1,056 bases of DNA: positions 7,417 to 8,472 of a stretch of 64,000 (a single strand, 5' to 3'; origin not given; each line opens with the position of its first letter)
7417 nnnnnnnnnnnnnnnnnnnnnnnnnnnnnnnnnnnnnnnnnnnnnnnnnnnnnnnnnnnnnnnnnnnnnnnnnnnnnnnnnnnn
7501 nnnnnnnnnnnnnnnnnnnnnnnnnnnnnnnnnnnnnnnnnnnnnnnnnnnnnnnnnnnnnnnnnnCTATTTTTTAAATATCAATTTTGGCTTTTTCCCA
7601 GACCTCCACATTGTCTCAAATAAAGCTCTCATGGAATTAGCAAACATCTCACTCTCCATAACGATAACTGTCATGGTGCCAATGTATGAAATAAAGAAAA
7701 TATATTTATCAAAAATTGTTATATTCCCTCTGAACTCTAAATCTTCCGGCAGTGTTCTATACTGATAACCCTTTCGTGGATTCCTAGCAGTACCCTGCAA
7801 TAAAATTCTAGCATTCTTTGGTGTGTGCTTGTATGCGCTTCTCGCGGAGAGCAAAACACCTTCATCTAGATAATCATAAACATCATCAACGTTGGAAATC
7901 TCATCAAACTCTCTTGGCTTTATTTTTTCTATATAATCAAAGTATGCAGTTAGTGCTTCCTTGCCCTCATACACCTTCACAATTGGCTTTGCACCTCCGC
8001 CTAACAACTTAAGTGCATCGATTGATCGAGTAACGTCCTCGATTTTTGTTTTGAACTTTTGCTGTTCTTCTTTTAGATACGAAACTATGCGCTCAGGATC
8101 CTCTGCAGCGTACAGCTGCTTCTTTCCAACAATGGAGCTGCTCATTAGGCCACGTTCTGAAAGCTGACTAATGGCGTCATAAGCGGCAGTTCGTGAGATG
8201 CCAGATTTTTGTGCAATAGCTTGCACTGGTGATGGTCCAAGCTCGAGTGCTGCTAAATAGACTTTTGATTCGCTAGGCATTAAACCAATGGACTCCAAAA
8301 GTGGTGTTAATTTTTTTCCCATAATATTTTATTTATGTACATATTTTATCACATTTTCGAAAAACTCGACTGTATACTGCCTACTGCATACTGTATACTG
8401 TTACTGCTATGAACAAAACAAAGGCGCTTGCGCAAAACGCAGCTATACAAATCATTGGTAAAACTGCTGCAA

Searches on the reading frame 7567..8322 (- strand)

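Call 71: search_protein_families(library=pfam, proteins=[window:7567-8322:-], max_evalue=0.001)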
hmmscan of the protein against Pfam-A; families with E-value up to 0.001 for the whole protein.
window:7567-8322:- (251 aa): 1 family
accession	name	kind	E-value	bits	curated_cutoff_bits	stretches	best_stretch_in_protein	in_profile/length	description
PF01978.25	TrmB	-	9.8e-13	48.2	25.6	1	9-77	1-68/68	Sugar-specific transcriptional regulator TrmB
